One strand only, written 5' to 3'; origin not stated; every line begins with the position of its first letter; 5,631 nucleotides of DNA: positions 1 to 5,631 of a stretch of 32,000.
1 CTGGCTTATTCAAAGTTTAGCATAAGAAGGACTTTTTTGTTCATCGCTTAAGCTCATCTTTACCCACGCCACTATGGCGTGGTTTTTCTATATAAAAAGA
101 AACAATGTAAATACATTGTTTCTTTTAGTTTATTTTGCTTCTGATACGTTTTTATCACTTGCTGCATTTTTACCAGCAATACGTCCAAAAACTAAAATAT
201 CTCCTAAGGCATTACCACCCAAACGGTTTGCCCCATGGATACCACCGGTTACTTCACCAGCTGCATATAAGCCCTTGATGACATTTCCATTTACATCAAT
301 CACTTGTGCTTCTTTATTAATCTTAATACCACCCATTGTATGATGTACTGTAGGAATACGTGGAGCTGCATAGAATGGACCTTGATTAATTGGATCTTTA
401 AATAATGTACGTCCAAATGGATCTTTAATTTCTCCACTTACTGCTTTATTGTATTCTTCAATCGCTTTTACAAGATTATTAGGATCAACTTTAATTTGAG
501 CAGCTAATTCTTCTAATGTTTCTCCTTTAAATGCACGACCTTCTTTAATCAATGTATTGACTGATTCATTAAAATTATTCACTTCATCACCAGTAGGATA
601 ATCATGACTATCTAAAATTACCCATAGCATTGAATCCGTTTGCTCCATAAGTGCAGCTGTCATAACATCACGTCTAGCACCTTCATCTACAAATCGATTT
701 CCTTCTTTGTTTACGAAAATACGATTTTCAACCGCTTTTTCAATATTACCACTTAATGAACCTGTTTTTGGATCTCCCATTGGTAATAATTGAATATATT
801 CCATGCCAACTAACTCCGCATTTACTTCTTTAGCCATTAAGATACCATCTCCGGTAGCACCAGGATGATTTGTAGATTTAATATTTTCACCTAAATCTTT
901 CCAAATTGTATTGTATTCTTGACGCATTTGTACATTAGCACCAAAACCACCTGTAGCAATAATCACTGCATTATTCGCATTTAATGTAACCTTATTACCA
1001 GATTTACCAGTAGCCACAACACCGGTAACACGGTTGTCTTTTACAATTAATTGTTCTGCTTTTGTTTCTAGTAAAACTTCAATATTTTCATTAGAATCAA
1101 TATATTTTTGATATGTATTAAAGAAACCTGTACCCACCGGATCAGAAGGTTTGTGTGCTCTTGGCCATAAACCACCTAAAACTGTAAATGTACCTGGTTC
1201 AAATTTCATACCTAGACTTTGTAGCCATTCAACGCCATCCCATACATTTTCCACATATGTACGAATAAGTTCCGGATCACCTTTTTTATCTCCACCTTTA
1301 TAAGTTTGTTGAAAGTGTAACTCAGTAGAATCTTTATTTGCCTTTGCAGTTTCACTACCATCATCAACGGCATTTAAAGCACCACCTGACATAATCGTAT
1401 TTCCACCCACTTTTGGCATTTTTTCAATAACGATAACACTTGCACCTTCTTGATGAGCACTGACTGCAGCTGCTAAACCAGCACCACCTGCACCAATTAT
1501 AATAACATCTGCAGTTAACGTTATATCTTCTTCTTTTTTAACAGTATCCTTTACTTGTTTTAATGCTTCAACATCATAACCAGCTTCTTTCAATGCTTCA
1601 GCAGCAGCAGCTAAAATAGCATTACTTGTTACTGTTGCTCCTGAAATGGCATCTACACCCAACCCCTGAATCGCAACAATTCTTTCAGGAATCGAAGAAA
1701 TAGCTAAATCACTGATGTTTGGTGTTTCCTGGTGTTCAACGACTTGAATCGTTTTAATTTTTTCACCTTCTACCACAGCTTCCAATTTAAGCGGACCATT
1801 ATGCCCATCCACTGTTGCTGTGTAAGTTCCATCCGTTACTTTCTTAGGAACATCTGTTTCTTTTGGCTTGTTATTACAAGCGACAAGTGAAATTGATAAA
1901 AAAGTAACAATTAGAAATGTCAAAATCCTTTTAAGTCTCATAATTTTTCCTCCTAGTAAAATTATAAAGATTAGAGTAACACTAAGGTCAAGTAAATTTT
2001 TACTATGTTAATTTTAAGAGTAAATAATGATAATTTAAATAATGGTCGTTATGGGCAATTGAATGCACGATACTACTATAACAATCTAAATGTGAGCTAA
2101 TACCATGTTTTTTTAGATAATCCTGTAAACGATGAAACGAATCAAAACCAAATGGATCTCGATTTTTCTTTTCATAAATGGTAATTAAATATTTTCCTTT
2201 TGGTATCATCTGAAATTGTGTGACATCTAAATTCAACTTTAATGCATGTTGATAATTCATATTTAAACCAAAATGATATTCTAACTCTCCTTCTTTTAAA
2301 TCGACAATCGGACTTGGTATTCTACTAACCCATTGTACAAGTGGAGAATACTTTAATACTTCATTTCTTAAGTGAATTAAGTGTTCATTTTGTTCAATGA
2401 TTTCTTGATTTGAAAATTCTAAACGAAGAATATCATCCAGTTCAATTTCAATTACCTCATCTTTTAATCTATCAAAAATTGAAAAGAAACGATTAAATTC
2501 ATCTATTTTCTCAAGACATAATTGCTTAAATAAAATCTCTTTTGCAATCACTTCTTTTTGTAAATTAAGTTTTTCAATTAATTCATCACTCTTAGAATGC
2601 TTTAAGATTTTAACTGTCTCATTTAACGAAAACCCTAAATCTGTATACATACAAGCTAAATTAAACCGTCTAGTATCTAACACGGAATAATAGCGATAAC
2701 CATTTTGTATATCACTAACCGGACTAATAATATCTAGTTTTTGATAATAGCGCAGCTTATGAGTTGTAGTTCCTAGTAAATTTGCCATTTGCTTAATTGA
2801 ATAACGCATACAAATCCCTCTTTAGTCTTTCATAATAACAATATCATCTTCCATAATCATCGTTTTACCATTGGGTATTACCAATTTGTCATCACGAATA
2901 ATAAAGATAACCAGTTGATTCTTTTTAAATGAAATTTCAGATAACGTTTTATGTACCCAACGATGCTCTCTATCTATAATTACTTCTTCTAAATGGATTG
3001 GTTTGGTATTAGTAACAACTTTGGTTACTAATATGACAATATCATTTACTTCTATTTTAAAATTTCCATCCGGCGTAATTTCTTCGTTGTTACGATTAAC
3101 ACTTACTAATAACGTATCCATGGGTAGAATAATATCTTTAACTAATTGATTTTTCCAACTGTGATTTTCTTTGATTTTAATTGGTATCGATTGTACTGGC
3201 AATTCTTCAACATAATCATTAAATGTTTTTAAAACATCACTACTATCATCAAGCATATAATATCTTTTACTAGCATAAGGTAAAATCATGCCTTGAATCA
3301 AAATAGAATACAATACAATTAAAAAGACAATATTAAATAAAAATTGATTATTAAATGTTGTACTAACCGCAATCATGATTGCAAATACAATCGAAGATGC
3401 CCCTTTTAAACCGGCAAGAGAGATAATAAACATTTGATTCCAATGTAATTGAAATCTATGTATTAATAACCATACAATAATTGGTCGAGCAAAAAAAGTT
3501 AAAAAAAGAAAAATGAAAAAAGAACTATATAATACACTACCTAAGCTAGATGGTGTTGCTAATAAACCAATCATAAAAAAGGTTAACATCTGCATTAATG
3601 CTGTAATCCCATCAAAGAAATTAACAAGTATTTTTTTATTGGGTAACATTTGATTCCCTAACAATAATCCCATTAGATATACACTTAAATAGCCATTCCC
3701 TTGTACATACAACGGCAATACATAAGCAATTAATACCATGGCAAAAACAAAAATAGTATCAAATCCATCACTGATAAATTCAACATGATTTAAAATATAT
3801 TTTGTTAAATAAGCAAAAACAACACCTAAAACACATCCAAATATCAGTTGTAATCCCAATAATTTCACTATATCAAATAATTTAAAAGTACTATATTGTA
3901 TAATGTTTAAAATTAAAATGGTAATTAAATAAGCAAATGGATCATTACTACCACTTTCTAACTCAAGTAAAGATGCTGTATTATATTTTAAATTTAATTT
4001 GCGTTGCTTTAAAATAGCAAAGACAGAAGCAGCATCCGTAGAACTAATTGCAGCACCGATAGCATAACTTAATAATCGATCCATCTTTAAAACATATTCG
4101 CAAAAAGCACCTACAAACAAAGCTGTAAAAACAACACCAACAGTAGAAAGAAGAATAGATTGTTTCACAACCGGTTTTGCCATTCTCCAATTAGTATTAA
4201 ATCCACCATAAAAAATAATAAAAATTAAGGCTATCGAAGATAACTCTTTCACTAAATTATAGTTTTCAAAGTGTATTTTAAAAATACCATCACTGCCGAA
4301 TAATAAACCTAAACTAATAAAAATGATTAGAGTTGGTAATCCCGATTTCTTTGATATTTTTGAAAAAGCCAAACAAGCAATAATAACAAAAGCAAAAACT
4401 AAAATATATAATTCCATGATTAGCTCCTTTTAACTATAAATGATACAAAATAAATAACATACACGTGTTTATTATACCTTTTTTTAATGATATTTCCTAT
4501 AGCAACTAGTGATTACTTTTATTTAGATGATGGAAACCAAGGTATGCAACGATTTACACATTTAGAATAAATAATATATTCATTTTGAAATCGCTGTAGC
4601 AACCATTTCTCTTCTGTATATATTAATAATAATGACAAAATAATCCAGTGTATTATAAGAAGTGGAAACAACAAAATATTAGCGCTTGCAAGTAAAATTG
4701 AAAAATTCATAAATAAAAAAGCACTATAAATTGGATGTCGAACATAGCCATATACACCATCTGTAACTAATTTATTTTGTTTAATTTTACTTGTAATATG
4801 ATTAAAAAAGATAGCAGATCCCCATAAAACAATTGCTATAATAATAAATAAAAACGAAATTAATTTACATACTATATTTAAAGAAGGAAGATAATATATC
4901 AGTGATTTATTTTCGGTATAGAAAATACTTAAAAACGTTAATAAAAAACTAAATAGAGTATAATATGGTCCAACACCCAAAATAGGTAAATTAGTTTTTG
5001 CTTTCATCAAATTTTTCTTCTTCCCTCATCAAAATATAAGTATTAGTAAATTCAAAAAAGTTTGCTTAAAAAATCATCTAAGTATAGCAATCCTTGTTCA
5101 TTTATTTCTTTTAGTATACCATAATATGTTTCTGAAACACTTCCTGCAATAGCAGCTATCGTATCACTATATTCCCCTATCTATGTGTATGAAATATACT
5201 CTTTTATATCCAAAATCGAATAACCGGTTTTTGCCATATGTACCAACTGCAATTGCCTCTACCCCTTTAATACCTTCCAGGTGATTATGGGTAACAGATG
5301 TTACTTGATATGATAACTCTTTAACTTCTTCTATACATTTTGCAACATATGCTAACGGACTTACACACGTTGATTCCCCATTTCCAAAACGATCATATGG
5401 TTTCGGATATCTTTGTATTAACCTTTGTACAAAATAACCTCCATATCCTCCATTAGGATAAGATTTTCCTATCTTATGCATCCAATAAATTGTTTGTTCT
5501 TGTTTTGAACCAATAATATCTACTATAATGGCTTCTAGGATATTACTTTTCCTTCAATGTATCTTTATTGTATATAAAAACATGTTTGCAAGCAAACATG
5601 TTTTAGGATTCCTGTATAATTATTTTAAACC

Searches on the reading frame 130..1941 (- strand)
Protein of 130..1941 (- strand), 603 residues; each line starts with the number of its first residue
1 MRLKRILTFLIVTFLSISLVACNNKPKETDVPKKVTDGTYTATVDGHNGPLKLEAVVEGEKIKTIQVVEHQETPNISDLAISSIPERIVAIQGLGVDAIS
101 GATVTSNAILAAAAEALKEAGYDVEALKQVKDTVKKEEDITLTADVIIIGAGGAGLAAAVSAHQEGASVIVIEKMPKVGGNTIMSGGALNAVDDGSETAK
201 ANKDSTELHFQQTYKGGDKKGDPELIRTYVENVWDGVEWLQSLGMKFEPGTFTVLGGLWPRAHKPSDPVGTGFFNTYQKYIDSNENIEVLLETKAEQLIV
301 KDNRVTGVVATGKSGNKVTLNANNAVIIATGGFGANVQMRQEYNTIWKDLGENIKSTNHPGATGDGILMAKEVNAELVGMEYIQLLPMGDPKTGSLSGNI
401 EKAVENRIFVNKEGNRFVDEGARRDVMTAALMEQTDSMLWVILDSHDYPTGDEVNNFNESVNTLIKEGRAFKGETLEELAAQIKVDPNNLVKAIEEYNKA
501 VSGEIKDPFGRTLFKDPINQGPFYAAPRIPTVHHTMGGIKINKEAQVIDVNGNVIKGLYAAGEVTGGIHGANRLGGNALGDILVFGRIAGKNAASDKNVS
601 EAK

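Call 99: search_protein_families(library=ncbifam, proteins=[window:130-1941:-], max_evalue=0.001)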
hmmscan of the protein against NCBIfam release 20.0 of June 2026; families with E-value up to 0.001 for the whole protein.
window:130-1941:- (603 aa): 98 families (the best 25 are shown)
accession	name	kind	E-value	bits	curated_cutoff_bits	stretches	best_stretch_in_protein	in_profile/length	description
TIGR01813.1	flavo_cyto_c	subfamily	5.8e-125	417.5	285.45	1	145-591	1-444/444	flavocytochrome c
NF005064.0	PRK06481.1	equivalog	1.4e-99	334.2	542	1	139-595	57-501/506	flavocytochrome c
NF006130.0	PRK08274.1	equivalog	3.8e-60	204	369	1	143-596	5-461/467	FAD-dependent tricarballylate dehydrogenase TcuA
NF009478.0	PRK12844.1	equivalog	4e-59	200.4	789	2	284-598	222-553/559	3-ketosteroid-delta-1-dehydrogenase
NF005511.0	PRK07121.1-4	equivalog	2.2e-55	188.1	466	2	313-601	258-547/553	FAD-binding protein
NF005510.0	PRK07121.1-3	subfamily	6.2e-54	183.5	481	2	285-596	193-489/492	FAD-binding protein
NF004900.0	PRK06263.1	equivalog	8.5e-53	179.7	718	2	141-420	5-271/546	fumarate reductase (CoM/CoB) subunit TfrA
NF004789.0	PRK06134.1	subfamily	1.6e-50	172.2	747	2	285-601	230-575/581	FAD-dependent oxidoreductase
TIGR01812.1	sdhA_frdA_Gneg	subfamily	1.3e-48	165.8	567.3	1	145-596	1-403/568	succinate dehydrogenase or fumarate reductase, flavoprotein subunit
NF053717.1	VnlPnlRedVprA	equivalog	4.9e-48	164.2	600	1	145-595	8-476/481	vinyl phenol reductase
NF009476.0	PRK12839.1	equivalog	1.6e-47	161.9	940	2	286-599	228-570/572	FAD-dependent oxidoreductase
NF005509.0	PRK07121.1-2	subfamily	1e-45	156.4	630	2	264-597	195-525/527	FAD-binding protein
NF004724.0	PRK06069.1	subfamily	1e-44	152.7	826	2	142-426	4-275/577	succinate dehydrogenase/fumarate reductase flavoprotein subunit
NF005882.1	PRK07843.1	equivalog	3.8e-43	147.7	788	2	285-591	215-545/547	3-oxosteroid 1-dehydrogenase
NF005866.0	PRK07803.1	equivalog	3.3e-42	144.5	819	1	144-596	9-446/631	fumarate reductase/succinate dehydrogenase flavoprotein subunit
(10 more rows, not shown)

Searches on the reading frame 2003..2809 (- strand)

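Call 99: search_protein_families(library=ncbifam, proteins=[window:2003-2809:-], max_evalue=0.001)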
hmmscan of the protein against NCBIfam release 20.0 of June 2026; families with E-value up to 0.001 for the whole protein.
window:2003-2809:- (268 aa): 8 families
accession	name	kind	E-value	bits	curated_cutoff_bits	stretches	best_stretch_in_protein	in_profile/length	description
NF007069.0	PRK09514.1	equivalog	3.9e-09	36.6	143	1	3-73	2-72/141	Zn(2+)-responsive transcriptional regulator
TIGR02043.1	ZntR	equivalog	3.6e-08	33.6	167.95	1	3-72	2-71/131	Zn(2+)-responsive transcriptional regulator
TIGR02044.1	CueR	equivalog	5.5e-08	32.9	147.4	1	5-72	3-70/127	Cu(I)-responsive transcriptional regulator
TIGR02051.1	MerR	equivalog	9e-08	32.4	150.85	1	5-76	2-73/124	mercury resistance transcriptional regulator MerR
NF053782.1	ChlnTransRegdde3219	equivalog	2.6e-07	30.4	450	1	2-74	6-78/278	choline utilization transcriptional activator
NF041849.1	trans_regNmlR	equivalog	1.8e-05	24.8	175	1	4-76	2-74/117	stress response transcriptional regulator NmlR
NF007590.0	PRK10227.1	equivalog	8.8e-05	22.6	244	1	5-121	3-107/135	Cu(I)-responsive transcriptional regulator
NF047375.1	HeatShock_HspR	equivalog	0.00027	20.9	105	1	3-76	4-77/92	heat shock protein transcriptional repressor HspR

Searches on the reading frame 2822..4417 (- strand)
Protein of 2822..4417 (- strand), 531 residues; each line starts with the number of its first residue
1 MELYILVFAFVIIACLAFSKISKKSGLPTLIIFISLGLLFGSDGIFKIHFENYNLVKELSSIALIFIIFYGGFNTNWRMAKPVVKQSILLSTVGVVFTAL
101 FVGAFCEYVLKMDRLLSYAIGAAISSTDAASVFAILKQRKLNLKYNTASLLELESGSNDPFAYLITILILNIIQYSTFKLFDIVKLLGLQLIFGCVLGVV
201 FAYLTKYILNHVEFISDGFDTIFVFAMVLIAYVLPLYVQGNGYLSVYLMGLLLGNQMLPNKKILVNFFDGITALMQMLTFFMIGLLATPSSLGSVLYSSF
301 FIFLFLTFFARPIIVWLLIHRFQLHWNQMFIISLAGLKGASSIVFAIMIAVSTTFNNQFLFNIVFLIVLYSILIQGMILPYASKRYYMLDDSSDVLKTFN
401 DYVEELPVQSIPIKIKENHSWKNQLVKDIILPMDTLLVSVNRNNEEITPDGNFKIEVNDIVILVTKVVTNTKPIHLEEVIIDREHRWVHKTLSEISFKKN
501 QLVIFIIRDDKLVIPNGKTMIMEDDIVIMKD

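Call 99: search_protein_families(library=ncbifam, proteins=[window:2822-4417:-], max_evalue=0.001)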
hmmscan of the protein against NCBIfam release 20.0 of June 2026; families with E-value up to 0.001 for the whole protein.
window:2822-4417:- (531 aa): 13 families
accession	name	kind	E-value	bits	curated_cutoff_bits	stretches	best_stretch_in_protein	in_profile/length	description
NF003716.0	PRK05326.1-3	equivalog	5.4e-160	533.1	355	2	1-467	4-471/499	potassium/proton antiporter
NF003715.0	PRK05326.1-2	equivalog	2.9e-101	339.6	309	1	2-467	5-468/595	potassium/proton antiporter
NF003714.0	PRK05326.1-1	equivalog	4e-76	256.6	471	1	5-466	10-472/577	potassium/proton antiporter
TIGR00831.1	a_cpa1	equivalog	4.7e-14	51.8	279.6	1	12-394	7-415/525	Na+/H+ antiporter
NF007039.0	PRK09496.3-2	equivalog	4.7e-13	48.8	293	2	408-466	375-433/446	Trk system potassium transporter TrkA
NF007041.0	PRK09496.3-4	equivalog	2.8e-12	46.1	386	2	477-528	377-428/450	Trk system potassium transporter TrkA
NF007033.0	PRK09496.1-5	equivalog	8.9e-11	41.5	338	2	478-528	382-432/449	Trk system potassium transporter TrkA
NF007036.0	PRK09496.2-3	subfamily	2.7e-07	29.7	407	1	478-529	382-433/448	Trk system potassium transporter TrkA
TIGR00932.1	2a37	subfamily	4.4e-06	26.4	238.3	1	15-214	4-201/275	monovalent cation:proton antiporter-2 (CPA2) family protein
NF007038.0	PRK09496.2-6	equivalog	1.9e-05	23.6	374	0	413-465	156-209/445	Trk system potassium transporter TrkA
NF007031.0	PRK09496.1-2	equivalog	0.00011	21.4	289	0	414-466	388-440/458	Trk system potassium transporter TrkA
NF007034.0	PRK09496.2-1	subfamily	0.00022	20.3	344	0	480-528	155-430/445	Trk system potassium transporter TrkA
NF007037.0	PRK09496.2-4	equivalog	0.00076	18.4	445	0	487-528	174-215/454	Trk system potassium transporter TrkA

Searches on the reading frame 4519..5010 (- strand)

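Call 99: search_protein_families(library=ncbifam, proteins=[window:4519-5010:-], max_evalue=0.001)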
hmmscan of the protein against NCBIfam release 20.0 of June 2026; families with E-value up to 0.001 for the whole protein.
window:4519-5010:- (163 aa): 3 families
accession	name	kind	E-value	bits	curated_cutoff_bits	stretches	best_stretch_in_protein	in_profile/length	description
NF040696.1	isopcys_mtase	equivalog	1.9e-14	53.9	160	1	77-158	107-189/190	protein-S-isoprenylcysteine O-methyltransferase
NF045656.1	MeththiolMtaseMddA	equivalog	6.6e-07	28.8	270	1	43-157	124-238/238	methanethiol S-methyltransferase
TIGR04571.1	LmtA_Leptospira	exception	6.9e-07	29.3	325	1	25-159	34-166/252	lipid A Kdo2 1-phosphate O-methyltransferase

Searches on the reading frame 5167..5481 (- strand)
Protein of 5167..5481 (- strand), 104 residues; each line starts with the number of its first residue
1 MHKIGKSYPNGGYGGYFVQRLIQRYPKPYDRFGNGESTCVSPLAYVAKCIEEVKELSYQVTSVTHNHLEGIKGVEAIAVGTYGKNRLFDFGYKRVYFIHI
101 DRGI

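Call 81: search_protein_families(library=pfam, proteins=[window:5167-5481:-], max_evalue=0.001)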
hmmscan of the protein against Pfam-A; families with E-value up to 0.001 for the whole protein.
window:5167-5481:- (104 aa): 1 family
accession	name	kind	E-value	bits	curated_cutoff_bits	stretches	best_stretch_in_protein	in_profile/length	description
PF03747.19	ADP_ribosyl_GH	-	0.00095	19.3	26.2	1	30-79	119-169/287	ADP-ribosylglycohydrolase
